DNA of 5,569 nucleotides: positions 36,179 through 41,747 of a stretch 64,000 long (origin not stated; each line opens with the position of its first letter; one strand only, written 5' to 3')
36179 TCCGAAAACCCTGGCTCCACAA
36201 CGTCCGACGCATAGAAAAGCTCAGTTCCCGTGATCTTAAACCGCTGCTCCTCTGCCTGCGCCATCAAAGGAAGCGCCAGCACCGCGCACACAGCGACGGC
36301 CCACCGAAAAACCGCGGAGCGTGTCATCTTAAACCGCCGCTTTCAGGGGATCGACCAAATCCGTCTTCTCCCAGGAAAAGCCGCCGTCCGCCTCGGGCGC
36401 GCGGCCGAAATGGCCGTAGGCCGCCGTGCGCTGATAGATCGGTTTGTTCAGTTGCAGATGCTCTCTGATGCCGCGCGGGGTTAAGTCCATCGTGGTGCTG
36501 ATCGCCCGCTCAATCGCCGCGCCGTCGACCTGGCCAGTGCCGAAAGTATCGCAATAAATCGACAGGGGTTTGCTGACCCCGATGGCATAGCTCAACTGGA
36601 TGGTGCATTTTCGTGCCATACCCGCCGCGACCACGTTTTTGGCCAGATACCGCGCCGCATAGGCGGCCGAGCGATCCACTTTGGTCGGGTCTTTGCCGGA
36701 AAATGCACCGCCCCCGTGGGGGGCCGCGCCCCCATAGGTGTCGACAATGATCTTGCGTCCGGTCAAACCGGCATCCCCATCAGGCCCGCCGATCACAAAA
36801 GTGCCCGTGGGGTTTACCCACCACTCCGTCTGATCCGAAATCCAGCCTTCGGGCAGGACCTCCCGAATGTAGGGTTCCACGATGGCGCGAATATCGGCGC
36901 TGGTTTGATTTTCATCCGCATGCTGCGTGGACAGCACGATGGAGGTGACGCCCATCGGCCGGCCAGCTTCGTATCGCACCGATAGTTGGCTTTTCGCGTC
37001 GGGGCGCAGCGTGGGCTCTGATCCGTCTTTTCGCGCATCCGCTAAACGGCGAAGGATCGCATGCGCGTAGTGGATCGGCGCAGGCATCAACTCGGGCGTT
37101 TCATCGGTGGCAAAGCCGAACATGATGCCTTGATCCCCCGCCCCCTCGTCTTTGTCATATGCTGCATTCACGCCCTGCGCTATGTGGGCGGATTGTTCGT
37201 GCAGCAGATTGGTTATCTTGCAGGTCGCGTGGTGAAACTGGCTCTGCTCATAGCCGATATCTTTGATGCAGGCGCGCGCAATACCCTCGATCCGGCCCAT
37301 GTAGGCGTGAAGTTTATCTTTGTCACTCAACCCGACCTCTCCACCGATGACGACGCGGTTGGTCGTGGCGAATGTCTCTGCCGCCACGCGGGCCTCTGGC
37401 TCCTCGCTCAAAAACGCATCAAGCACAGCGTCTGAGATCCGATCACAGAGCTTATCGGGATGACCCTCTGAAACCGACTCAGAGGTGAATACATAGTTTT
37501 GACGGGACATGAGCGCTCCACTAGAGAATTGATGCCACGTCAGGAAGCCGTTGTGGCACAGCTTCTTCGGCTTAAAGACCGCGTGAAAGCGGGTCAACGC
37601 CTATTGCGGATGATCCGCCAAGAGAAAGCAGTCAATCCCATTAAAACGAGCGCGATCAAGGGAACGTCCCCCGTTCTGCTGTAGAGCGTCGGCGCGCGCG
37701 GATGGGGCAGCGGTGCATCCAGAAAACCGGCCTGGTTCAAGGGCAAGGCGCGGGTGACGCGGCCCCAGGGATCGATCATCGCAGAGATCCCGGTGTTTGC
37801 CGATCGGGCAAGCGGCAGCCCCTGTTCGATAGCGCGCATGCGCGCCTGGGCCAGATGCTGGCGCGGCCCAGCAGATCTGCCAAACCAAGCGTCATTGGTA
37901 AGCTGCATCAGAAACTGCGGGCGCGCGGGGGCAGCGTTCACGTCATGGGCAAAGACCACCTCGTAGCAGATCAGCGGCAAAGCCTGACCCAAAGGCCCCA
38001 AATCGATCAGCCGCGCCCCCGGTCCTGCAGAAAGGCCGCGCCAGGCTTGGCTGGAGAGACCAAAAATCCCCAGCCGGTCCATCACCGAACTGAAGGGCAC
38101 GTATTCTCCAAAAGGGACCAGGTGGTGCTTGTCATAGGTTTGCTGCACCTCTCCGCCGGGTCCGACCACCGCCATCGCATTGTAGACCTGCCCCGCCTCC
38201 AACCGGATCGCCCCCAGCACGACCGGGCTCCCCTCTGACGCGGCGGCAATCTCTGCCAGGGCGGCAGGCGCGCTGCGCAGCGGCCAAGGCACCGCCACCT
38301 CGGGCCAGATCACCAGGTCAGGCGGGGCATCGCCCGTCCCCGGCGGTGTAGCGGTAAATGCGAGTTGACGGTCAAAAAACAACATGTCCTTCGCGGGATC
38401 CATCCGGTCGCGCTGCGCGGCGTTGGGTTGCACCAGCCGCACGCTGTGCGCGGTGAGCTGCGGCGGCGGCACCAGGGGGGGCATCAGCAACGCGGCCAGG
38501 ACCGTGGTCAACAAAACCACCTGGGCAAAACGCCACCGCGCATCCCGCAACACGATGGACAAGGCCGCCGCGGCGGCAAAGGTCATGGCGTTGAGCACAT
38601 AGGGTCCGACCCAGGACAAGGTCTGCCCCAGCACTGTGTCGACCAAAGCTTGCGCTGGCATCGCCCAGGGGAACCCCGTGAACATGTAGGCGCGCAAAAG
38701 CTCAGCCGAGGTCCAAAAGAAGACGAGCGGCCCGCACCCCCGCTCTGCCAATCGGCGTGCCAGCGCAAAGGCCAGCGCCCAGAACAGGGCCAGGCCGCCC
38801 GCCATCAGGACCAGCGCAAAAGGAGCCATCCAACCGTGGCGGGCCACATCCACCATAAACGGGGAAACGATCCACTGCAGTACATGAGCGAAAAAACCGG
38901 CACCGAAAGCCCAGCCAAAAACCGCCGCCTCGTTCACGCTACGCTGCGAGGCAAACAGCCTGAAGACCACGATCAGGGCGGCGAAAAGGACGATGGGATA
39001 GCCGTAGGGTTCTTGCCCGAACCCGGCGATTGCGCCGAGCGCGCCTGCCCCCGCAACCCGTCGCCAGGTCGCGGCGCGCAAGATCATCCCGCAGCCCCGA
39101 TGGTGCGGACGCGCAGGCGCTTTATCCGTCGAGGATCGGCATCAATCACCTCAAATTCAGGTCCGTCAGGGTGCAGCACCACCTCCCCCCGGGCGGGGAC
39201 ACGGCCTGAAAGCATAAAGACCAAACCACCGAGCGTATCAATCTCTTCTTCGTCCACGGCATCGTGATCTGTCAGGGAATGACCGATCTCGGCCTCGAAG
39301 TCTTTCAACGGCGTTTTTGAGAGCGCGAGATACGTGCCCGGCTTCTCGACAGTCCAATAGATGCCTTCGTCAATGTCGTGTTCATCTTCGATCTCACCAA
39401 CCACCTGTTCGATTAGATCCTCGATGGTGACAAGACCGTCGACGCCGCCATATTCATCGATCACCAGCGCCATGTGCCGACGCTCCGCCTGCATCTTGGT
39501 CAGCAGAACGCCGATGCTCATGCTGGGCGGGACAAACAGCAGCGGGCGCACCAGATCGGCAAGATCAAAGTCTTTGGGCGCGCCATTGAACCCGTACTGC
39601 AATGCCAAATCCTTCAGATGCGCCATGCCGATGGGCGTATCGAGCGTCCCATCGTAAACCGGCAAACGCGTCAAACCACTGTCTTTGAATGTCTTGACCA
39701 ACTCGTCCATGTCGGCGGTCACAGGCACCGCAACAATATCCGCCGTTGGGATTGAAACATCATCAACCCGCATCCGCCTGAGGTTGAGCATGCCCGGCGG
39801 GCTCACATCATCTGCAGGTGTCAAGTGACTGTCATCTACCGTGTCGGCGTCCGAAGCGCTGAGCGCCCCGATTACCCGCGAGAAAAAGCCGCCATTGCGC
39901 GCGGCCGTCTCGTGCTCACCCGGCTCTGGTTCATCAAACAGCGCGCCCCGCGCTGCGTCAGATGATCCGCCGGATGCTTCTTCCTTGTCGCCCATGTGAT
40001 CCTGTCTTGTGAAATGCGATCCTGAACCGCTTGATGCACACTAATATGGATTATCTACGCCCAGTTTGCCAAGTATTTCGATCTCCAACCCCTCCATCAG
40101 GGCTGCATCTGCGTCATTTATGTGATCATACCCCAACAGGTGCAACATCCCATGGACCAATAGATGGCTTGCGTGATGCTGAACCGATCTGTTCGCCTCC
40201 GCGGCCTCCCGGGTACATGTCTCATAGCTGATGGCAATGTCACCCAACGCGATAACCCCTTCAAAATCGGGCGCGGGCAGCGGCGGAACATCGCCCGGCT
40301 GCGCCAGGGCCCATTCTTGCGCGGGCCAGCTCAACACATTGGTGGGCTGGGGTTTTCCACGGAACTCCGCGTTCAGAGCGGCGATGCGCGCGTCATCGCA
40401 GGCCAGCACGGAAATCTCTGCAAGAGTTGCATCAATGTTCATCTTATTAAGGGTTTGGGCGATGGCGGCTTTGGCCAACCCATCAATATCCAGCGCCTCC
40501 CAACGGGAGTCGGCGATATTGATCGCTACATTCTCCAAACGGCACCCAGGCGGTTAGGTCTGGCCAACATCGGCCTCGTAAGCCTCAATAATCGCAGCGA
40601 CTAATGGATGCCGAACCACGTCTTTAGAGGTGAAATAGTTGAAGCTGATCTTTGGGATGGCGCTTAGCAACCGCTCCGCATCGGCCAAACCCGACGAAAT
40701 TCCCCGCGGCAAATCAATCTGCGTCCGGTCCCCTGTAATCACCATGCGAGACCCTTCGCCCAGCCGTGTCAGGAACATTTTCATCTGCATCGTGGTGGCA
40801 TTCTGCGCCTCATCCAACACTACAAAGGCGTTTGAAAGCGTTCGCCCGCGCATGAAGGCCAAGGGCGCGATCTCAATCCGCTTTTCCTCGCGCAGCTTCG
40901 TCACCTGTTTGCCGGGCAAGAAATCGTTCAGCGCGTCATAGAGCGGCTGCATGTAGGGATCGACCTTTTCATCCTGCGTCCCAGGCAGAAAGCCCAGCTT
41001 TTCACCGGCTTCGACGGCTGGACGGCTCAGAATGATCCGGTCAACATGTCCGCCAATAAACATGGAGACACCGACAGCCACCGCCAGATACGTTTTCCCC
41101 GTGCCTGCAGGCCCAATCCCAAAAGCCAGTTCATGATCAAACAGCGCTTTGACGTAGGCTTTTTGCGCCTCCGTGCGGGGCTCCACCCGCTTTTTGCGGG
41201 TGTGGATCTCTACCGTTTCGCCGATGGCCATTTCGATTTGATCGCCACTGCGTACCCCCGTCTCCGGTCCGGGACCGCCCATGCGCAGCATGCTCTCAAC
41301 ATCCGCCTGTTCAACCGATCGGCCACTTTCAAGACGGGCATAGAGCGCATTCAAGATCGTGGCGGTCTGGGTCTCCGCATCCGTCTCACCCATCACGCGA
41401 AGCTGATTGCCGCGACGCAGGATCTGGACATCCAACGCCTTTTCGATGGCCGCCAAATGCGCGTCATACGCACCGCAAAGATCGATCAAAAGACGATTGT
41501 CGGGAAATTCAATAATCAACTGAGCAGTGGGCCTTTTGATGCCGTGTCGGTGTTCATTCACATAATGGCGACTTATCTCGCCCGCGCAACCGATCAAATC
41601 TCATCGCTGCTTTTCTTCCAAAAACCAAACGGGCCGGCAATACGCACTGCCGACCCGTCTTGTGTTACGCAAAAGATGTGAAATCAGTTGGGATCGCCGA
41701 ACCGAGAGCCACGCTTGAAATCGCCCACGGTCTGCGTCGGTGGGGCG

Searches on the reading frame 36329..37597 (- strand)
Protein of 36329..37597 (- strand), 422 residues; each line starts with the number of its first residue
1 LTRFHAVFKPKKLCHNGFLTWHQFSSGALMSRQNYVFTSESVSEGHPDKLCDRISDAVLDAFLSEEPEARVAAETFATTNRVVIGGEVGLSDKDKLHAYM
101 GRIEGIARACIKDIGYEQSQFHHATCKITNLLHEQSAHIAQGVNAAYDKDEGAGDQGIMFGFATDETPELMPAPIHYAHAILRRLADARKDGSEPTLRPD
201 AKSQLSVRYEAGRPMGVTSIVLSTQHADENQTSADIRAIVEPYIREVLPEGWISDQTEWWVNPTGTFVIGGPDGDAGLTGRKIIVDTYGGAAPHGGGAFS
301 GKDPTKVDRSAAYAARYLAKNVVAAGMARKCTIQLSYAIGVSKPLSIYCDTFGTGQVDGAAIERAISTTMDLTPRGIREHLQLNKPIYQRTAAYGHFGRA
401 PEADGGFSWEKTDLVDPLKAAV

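Call 20: search_protein_families(library=pfam, proteins=[window:36329-37597:-])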
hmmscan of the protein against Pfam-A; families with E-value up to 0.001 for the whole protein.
window:36329-37597:- (422 aa): 3 families
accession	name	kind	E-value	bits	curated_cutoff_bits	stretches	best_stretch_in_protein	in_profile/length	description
PF02773.21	S-AdoMet_synt_C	-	1.4e-64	216.6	25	1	269-411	1-138/138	S-adenosylmethionine synthetase, C-terminal domain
PF02772.21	S-AdoMet_synt_M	-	2.4e-39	134.6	29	1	151-267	2-120/120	S-adenosylmethionine synthetase, central domain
PF00438.25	S-AdoMet_synt_N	-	2.9e-35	121.2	33.1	1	34-137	1-99/99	S-adenosylmethionine synthetase, N-terminal domain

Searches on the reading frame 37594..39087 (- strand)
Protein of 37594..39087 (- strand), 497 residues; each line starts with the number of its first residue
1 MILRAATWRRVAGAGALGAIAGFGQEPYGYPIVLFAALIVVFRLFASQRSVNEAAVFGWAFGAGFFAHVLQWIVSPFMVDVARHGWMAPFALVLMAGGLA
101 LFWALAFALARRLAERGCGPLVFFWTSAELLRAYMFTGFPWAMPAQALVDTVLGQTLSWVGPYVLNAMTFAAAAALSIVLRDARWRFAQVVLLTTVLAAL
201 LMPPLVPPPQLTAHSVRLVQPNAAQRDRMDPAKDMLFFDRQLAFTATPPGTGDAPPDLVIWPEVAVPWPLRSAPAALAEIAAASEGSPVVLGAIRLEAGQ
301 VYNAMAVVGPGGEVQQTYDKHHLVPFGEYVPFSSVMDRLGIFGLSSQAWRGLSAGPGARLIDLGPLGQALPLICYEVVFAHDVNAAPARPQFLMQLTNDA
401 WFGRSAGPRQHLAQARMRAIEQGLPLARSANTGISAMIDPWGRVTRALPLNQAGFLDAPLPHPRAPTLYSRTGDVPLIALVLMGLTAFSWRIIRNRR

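Call 20: search_protein_families(library=pfam, proteins=[window:37594-39087:-])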
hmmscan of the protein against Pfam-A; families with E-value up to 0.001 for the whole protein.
window:37594-39087:- (497 aa): 2 families
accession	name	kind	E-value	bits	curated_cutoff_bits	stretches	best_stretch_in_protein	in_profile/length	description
PF00795.27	CN_hydrolase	-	1.4e-24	87.3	23.2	1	257-459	34-245/256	Carbon-nitrogen hydrolase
PF20154.4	LNT_N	-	3.9e-21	76.3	27.1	1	18-174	2-158/159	Apolipoprotein N-acyltransferase N-terminal domain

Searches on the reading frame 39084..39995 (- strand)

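Call 20: search_protein_families(library=pfam, proteins=[window:39084-39995:-])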
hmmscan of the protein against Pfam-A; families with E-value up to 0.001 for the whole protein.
window:39084-39995:- (303 aa): 2 families
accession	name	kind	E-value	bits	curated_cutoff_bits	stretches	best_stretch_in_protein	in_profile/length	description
PF00571.33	CBS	-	1.1e-15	58.1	24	2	149-198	6-55/57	CBS domain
PF03471.22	CorC_HlyC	-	5.3e-14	52.4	27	1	218-298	4-79/81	Transporter associated domain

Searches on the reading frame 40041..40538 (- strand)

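Call 20: search_protein_families(library=pfam, proteins=[window:40041-40538:-])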
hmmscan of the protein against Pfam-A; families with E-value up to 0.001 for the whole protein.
window:40041-40538:- (165 aa): 1 family
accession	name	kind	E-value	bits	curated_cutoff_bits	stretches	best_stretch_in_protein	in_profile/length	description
PF02130.23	YbeY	-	1.5e-35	122.3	25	1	18-158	7-128/129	Endoribonuclease YbeY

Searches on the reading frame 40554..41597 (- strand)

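Call 20: search_protein_families(library=pfam, proteins=[window:40554-41597:-])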
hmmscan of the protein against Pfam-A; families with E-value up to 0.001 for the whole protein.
window:40554-41597:- (347 aa): 3 families
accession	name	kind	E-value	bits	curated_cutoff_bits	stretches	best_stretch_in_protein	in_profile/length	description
PF02562.22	PhoH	-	1.7e-90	302.4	27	1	138-341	2-205/205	PhoH-like protein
PF13604.12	AAA_30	-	2.6e-08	34.3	27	1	143-294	4-128/191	AAA domain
PF13245.12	AAA_19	-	1.7e-06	28.7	25.1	1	145-294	1-129/134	AAA domain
